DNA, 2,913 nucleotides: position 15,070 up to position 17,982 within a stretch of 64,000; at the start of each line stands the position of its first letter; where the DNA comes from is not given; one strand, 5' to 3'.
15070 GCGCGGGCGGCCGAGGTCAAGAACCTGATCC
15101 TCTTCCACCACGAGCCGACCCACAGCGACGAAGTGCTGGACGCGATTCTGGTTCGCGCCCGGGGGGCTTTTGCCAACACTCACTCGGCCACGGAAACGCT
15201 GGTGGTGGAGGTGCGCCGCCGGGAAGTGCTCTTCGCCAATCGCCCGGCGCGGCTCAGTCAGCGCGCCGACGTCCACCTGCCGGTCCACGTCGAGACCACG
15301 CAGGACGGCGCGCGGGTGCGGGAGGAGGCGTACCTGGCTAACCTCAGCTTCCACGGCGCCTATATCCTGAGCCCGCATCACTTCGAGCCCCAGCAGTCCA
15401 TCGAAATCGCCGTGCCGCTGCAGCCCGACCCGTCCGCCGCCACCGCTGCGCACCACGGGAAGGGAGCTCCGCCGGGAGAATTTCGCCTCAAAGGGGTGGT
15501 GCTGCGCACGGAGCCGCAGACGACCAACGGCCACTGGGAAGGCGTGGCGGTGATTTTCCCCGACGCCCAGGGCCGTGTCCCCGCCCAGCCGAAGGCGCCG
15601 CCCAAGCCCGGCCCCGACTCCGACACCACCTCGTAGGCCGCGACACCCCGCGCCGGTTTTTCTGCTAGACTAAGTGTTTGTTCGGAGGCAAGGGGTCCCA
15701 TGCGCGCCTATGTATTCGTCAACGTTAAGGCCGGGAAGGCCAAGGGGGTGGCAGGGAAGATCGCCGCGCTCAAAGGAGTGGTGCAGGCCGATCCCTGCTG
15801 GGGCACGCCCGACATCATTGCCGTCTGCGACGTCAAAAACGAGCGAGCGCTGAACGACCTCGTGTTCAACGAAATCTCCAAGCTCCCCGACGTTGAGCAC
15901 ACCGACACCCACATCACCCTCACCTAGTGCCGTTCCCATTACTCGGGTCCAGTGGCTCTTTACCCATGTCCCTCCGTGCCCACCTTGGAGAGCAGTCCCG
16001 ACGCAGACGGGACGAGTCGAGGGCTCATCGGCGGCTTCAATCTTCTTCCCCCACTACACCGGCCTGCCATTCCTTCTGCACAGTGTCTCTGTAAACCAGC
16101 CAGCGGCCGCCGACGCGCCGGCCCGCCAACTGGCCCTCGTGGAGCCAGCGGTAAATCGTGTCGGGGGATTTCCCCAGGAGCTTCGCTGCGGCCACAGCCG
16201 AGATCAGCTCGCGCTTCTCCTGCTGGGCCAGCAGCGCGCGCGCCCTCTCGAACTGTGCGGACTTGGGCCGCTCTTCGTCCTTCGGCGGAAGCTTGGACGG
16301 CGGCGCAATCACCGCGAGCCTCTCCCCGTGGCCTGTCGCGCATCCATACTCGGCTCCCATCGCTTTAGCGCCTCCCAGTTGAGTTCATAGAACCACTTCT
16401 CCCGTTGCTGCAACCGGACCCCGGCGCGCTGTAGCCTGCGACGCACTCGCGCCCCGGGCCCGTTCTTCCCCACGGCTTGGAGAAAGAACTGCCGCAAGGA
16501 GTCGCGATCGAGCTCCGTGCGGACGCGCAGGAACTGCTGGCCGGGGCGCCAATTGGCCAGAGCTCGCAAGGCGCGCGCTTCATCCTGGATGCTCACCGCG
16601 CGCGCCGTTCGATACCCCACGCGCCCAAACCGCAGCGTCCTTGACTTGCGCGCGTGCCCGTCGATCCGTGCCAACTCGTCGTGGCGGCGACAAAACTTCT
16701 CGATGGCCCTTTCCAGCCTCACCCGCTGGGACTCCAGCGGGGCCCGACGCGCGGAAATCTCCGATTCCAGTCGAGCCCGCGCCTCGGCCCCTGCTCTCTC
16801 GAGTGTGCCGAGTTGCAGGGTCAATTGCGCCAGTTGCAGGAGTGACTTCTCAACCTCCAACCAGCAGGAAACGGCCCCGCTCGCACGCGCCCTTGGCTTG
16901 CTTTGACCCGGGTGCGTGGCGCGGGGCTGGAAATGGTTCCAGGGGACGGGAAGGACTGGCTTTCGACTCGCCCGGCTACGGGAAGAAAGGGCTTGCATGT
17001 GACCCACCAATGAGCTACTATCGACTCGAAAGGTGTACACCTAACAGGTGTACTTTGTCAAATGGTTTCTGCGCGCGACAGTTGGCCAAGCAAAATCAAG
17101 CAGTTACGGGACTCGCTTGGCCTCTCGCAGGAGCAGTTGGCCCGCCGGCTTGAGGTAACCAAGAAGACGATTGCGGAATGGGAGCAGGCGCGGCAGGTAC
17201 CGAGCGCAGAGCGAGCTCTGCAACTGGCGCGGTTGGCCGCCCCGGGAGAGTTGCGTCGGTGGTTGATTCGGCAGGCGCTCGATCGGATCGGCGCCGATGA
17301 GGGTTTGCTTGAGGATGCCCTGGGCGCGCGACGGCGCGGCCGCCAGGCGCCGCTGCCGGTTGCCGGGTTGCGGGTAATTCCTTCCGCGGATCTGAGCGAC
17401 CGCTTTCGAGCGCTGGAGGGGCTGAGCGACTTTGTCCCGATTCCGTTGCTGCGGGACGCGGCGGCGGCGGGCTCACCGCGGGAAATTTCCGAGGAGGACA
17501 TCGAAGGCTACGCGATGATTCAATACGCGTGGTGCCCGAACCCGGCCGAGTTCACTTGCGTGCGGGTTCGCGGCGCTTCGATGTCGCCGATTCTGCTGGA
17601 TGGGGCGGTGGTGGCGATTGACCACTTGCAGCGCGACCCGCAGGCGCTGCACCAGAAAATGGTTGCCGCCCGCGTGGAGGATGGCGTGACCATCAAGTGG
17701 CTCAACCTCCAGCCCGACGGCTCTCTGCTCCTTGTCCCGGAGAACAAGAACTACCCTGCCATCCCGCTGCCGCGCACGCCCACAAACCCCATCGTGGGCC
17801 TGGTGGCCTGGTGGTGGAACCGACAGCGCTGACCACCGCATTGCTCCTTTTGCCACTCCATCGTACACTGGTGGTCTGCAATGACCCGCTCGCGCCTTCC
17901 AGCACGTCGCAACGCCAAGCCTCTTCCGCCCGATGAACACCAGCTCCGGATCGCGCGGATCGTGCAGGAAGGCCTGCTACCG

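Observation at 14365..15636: Second MBL-PilZ fusion paralog immediately downstream of the lysis-like cassette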

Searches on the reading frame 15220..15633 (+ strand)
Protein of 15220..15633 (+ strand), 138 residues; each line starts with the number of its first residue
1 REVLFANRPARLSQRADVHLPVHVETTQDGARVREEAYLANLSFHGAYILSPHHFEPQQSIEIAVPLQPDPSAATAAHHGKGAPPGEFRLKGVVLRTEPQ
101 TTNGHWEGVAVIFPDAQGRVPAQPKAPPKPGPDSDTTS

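Call 38: search_solved_structures(query=A3, max_evalue=1, show_alignments=2)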
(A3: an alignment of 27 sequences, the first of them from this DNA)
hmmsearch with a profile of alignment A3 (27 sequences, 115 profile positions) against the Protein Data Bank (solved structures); distinct sequences matched with E-value up to 1: 6.
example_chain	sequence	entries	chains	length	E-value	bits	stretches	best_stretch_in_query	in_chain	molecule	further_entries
4i86_A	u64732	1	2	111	0.028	17.9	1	8-87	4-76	Cellulose synthase 1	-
3dsg_A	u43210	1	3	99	0.092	16.2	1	49-109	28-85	Type IV fimbriae assembly protein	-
4f48_B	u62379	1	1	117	0.14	15.7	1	49-109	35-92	Type IV fimbriae assembly protein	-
7lkq_B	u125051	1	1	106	0.26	14.7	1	49-109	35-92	Type IV fimbriae assembly protein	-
5vx6_A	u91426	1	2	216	0.27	14.7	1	8-87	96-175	Uncharacterized protein YpfA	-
3cnr_A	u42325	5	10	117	0.32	14.5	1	49-109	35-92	Type IV fimbriae assembly protein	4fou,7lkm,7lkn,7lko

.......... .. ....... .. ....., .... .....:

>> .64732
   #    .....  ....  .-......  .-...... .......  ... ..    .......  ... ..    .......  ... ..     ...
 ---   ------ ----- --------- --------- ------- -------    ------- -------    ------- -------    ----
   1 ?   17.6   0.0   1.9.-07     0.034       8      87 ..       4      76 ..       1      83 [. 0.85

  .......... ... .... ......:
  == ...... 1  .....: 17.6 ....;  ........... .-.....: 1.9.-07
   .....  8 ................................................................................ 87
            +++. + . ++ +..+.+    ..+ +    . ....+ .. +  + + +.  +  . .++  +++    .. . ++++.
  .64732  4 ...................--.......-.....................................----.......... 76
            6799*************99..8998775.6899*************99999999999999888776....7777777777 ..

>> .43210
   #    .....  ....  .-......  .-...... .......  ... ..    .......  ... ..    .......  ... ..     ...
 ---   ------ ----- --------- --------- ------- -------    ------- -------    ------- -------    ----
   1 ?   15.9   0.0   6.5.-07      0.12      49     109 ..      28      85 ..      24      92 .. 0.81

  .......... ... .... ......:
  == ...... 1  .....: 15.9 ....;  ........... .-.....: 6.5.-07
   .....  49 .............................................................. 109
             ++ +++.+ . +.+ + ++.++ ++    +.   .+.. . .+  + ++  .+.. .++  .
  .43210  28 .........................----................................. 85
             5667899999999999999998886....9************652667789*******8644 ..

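Call 39: search_protein_families(library=pfam, alignment_id=A3, max_evalue=0.01)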
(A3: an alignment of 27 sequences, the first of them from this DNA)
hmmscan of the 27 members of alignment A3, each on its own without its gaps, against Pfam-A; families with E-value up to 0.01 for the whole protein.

A. member 1, seq(138 aa): 1 family
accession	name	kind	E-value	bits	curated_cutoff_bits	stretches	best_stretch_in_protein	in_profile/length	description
PF07238.19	PilZ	-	6e-06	27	22.5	1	11-111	3-83/102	PilZ domain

B. families by the number of members that match (of 27 scanned): 2 families
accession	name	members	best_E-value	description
PF07238.19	PilZ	24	2.1e-12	PilZ domain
PF01225.30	Mur_ligase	1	0.0063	Mur ligase family, catalytic domain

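Call 63: predict_structure(alignment_id=A3)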
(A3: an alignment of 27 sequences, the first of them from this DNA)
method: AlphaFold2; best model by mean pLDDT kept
length: 138 residues; sequences in the alignment: 27
mean_pLDDT: 83.8   pTM: 0.68
mean pLDDT of the five models: 83.8, 83.5, 82.7, 82.5, 82.4
residues with pLDDT >= 90: 74; 70-90: 34; 50-70: 20; < 50: 10
segments of 3 or more residues with pLDDT < 50: 1-10
pLDDT, mean of each block of 10 residues (from residue 1): 46 78 96 97 95 96 91 65 82 95 85 81 83 81
secondary structure, 60 per line:
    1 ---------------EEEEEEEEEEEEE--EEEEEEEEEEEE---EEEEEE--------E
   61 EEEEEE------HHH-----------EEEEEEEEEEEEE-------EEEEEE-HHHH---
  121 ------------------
elements in order: E16-28 E31-42 E46-51 E60-66 E87-99 E107-112 H114-117

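Call 66: fold_search(model_id=the predicted structure, library=pdb)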
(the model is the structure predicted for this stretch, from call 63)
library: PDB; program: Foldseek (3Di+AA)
matches with E <= 10: 771; with E <= 0.001: 4
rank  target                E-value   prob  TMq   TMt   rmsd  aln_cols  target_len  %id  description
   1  5ej1_A                1.2e-04  1.00  0.49  0.11   4.7       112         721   19  Pre-translocation state of bacterial cellulose synthase (released 2016-03-30)
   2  4p00_A                4.2e-04  1.00  0.49  0.10   4.6       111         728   19  Bacterial Cellulose Synthase in complex with cyclic-di-GMP and UDP (released 2014-04-09)
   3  5vx6_A                6.5e-04  1.00  0.48  0.33   4.7       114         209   16  Structure of Bacillus subtilis Inhibitor of motility (MotI/DgrA) (released 2017-11-22)
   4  4i86_B                9.0e-04  1.00  0.44  0.60   3.3       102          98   20  Crystal structure of PilZ domain of CeSA from cellulose synthesizing bacterium (released 2013-04-03)
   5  9fp0_A                1.0e-03  1.00  0.41  0.09   5.5       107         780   15  Cryo-EM structure of the 'crown'less Bcs macrocomplex for E. coli cellulose secretion in non-saturating c-di-GMP (loca (released 2024-10-16)
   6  4xrn_C                1.0e-03  1.00  0.41  0.49   3.8       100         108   18  Pilz domain with c-di-gmp of a protein from Pseudomonas aeruginosa (released 2016-02-03)
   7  4i86_A                1.1e-03  1.00  0.45  0.59   3.4       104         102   20  Crystal structure of PilZ domain of CeSA from cellulose synthesizing bacterium (released 2013-04-03)
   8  5y4r_D                1.2e-03  1.00  0.42  0.48   5.0       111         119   16  Structure of a methyltransferase complex (released 2017-11-29)
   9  4rt1_A                1.6e-03  1.00  0.42  0.52   4.5       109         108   16  Structure of the Alg44 PilZ domain (R95A mutant) from Pseudomonas aeruginosa PAO1 in complex with c-di-GMP (released 2015-04-08)
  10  5y6g                  1.9e-03  1.00  0.46  0.48   5.4       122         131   16  PilZ domain with c-di-GMP of YcgR from Escherichia coli (released 2018-07-18)
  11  5xly_B                1.9e-03  1.00  0.41  0.45   4.4       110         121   16  Crystal structure of CheR1 in complex with c-di-GMP-bound MapZ (released 2017-08-23)
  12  9fmv_A                2.2e-03  1.00  0.43  0.09   5.3       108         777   15  Cryo-EM structure of the c-di-GMP-free synthase:pEtN transferase complex (BcsA-Bct-G3) from the E. coli cellulose secr (released 2024-10-16)
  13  9fnn_A                2.3e-03  1.00  0.43  0.09   5.0       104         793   15  Cryo-EM structure of the c-di-GMP-saturated 'crown'less Bcs macrocomplex for cellulose secretion in E. coli (released 2024-10-16)
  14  4xrn_B                2.3e-03  1.00  0.42  0.53   4.7       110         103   16  Pilz domain with c-di-gmp of a protein from Pseudomonas aeruginosa (released 2016-02-03)
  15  4xrn_D                2.4e-03  1.00  0.43  0.52   4.6       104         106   18  Pilz domain with c-di-gmp of a protein from Pseudomonas aeruginosa (released 2016-02-03)
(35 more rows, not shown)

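Call 67: search_protein_representatives(alignment_id=A3)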
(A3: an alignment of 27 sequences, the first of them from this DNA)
Query: 27 sequences, 115 profile positions. Proteins with E-value up to 0.001 (for the whole library): 3181; up to 1e-10: 121; up to 1e-30: 3. The best 150 are listed.
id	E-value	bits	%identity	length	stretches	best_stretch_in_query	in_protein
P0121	1.4e-33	131.7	-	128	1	2-114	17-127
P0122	2.3e-32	127.8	-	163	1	3-113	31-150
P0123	1.5e-31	125.1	-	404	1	2-114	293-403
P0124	8.5e-30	119.5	-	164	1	2-110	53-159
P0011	1.8e-29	118.5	-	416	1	2-107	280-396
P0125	9.8e-28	112.9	-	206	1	2-108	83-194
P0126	2.4e-27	111.6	-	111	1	2-106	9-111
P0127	4.8e-27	110.6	-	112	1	2-106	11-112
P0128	5.7e-27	110.4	-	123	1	7-106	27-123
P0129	2.1e-26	108.6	-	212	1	2-106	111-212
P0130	4.7e-26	107.4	-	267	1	2-106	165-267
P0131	6.5e-26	107.0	-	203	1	5-109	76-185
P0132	1.0e-25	106.3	-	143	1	2-95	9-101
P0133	4.5e-25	104.3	-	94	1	21-114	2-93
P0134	7.5e-25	103.6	-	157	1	2-106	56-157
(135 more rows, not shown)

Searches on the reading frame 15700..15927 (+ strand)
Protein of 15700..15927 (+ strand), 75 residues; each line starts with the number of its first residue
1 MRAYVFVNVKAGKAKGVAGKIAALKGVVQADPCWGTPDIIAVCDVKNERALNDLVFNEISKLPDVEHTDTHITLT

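Call 3: search_protein_families(library=pfam, proteins=[window:15700-15927:+], max_evalue=0.01)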
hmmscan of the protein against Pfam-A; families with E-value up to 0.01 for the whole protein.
window:15700-15927:+ (75 aa): 2 families
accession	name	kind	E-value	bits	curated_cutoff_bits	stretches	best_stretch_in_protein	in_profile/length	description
PF01037.27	AsnC_trans_reg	-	3e-11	43.5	25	1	5-74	1-71/73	Lrp/AsnC ligand binding domain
PF22482.2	AsnC_trans_reg_3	-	0.00056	20.4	24.4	1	17-73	27-82/95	PF0864 C-terminal dimeric alpha+beta barrel domain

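Call 47: search_protein_families(library=phrogs, proteins=[window:15700-15927:+], max_evalue=0.001)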
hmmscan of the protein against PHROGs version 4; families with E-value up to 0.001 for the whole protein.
window:15700-15927:+ (75 aa): 0 families

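Call 70: search_protein_families(library=padloc, proteins=[window:15700-15927:+], max_evalue=0.001)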
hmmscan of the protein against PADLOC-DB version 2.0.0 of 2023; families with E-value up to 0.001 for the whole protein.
window:15700-15927:+ (75 aa): 0 families

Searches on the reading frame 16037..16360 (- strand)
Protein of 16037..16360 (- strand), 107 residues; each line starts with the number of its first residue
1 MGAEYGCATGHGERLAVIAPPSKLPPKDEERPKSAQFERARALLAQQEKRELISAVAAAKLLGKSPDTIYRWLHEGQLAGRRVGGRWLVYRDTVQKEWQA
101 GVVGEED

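Call 46: search_protein_families(library=pfam, proteins=[window:16037-16360:-], max_evalue=0.01)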
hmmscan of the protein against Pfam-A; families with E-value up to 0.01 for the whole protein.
window:16037-16360:- (107 aa): 6 families
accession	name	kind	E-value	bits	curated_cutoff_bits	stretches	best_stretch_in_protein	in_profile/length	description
PF12728.13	HTH_17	-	1.1e-09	38.8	27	1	58-95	7-44/51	Helix-turn-helix domain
PF13551.12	HTH_29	-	1.7e-05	25.2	28.1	1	39-75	1-35/64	Winged helix-turn helix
PF13384.12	HTH_23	-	2e-05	24.7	24.6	1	38-75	4-40/50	Homeodomain-like domain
PF03374.19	ANT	-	8.3e-05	23.3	25.3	1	48-98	19-70/108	Phage antirepressor protein KilAC domain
PF00376.29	MerR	-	0.0025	18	28.2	1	58-87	5-36/38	MerR family regulatory protein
PF13518.12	HTH_28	-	0.0067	16.9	25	0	39-74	2-34/52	Helix-turn-helix domain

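Call 47: search_protein_families(library=phrogs, proteins=[window:16037-16360:-], max_evalue=0.001)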
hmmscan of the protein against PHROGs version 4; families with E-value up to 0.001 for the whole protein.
window:16037-16360:- (107 aa): 4 families
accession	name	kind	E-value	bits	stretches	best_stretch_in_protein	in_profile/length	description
phrog_66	-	integration and excision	1.4e-07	32.6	1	27-96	68-138/412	excisionase and transcriptional regulator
phrog_2474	-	transcription regulation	6.2e-07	30.3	1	40-83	36-79/118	MerR-like transcriptional regulator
phrog_2907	-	integration and excision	8.2e-05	24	1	51-97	5-53/117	excisionase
phrog_10045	-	DNA, RNA and nucleotide metabolism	0.00049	20.9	1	38-94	6-63/74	HTH DNA binding protein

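Call 70: search_protein_families(library=padloc, proteins=[window:16037-16360:-], max_evalue=0.001)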
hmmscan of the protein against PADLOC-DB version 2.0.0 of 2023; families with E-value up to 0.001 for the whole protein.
window:16037-16360:- (107 aa): 1 family
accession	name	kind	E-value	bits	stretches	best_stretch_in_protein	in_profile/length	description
PDLC04133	mad1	-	2e-09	35.6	1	52-96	5-49/60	mads_1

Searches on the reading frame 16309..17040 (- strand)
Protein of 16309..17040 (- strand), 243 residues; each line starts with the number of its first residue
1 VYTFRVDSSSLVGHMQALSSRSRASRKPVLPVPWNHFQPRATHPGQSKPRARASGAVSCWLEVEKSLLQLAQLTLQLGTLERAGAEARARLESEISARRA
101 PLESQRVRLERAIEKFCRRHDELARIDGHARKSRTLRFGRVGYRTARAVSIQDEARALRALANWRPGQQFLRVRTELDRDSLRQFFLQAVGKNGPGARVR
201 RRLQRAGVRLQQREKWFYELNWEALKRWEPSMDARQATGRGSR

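Call 46: search_protein_families(library=pfam, proteins=[window:16309-17040:-], max_evalue=0.01)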
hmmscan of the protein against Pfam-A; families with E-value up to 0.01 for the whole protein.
window:16309-17040:- (243 aa): 1 family
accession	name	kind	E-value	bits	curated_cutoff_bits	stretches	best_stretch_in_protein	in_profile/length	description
PF07352.17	Phage_Mu_Gam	-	2.8e-14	53.8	28.3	1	62-219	3-148/149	Bacteriophage Mu Gam like protein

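Call 47: search_protein_families(library=phrogs, proteins=[window:16309-17040:-], max_evalue=0.001)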
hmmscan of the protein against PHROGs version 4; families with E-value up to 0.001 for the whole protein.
window:16309-17040:- (243 aa): 1 family
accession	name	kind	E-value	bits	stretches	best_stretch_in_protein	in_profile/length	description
phrog_491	-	DNA, RNA and nucleotide metabolism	1.2e-12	48.8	1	57-221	14-168/176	Mu Gam-like end protection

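Call 70: search_protein_families(library=padloc, proteins=[window:16309-17040:-], max_evalue=0.001)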
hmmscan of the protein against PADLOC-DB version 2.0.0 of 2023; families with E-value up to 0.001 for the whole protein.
window:16309-17040:- (243 aa): 0 families

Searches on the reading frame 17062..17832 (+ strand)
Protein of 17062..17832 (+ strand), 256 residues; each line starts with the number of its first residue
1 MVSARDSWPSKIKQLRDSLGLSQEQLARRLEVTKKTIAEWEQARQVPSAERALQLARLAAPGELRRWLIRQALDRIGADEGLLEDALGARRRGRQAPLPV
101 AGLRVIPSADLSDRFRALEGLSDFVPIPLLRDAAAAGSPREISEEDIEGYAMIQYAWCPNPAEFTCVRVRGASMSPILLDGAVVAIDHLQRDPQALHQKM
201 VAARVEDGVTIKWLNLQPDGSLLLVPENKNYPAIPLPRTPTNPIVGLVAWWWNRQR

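Call 46: search_protein_families(library=pfam, proteins=[window:17062-17832:+], max_evalue=0.01)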
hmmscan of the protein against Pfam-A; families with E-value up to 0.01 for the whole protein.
window:17062-17832:+ (256 aa): 7 families
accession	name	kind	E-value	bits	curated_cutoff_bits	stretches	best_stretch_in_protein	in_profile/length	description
PF00717.28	Peptidase_S24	-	3.5e-17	62.6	23.3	1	128-246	1-113/116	Peptidase S24-like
PF01381.28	HTH_3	-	1.8e-11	44.3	23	1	12-57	1-46/55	Helix-turn-helix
PF13560.12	HTH_31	-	6e-10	39.7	27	1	12-67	6-63/64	Helix-turn-helix domain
PF12844.13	HTH_19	-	3.4e-09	36.9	30.2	1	11-58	3-50/64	Helix-turn-helix domain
PF15943.11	YdaS_toxin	-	2.8e-05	24.3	30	1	17-70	6-57/65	Bacterial toxin YdaS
PF07022.19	Phage_CI_repr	-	3.5e-05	24.5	22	1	12-56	3-47/65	Bacteriophage CI repressor helix-turn-helix domain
PF14549.12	P22_Cro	-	0.007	16.6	30.2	0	22-60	11-46/60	DNA-binding transcriptional regulator Cro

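Call 47: search_protein_families(library=phrogs, proteins=[window:17062-17832:+], max_evalue=0.001)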
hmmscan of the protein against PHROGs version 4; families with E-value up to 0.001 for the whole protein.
window:17062-17832:+ (256 aa): 16 families
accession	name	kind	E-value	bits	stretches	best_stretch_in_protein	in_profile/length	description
phrog_4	-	transcription regulation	1.6e-25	91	1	7-254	136-338/400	transcriptional repressor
phrog_6201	-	transcription regulation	3.5e-11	44.1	1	161-254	25-117/121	CI-like repressor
phrog_2104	-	unknown function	2.3e-10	41.6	1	9-55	41-87/103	-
phrog_8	-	transcription regulation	1.2e-09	39.1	1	10-57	79-126/346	transcriptional regulator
phrog_811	-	DNA, RNA and nucleotide metabolism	1.2e-09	38.9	1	126-255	11-135/140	UmuD-like protein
phrog_3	-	transcription regulation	1.9e-08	35.5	1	7-58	88-136/430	transcriptional repressor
phrog_4836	-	transcription regulation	1.7e-07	32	1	5-56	73-124/194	CII-like regulator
phrog_7950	-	transcription regulation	2.2e-07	31.8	1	9-45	9-45/68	transcriptional repressor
phrog_2439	-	transcription regulation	8.9e-07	29.1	1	9-57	9-57/367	transcriptional regulator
phrog_638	-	transcription regulation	4.7e-06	27.5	1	22-75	19-71/145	transcriptional regulator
phrog_2967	-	transcription regulation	2.3e-05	25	1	11-57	14-60/225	transcriptional regulator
phrog_2328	-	transcription regulation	3.2e-05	24.7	1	12-57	20-65/128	transcriptional repressor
phrog_8558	-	unknown function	0.00026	22.2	1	165-246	21-102/114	-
phrog_4779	-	transcription regulation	0.00029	22.3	1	10-46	5-41/98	transcriptional regulator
phrog_14076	-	transcription regulation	0.00048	21.6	1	9-57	15-65/86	transcriptional regulator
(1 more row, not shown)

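Call 70: search_protein_families(library=padloc, proteins=[window:17062-17832:+], max_evalue=0.001)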
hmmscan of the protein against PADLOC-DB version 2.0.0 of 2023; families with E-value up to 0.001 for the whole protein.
window:17062-17832:+ (256 aa): 9 families
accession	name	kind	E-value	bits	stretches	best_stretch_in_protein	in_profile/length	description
PDLC03951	RmrA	-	1e-07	29.3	1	9-58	10-59/400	-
PDLC03949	RmrA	-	2.9e-06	24.4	1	9-57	4-52/363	-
PDLC03952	RmrA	-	1.2e-05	22.4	1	5-57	20-72/395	-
PDLC03954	RmrA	-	1.2e-05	22.4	1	9-57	12-60/380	-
PDLC04142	capH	-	1.7e-05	23.8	1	10-72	9-69/103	capH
PDLC02926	HTH_VI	-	2e-05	22.7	1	11-50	5-44/92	-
PDLC03948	RmrA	-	2.6e-05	21.3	1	8-57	9-58/397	-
PDLC03947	RmrA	-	5.4e-05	20.2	1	5-54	9-58/383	-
PDLC03945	RmrA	-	0.00016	19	1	11-57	6-52/394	-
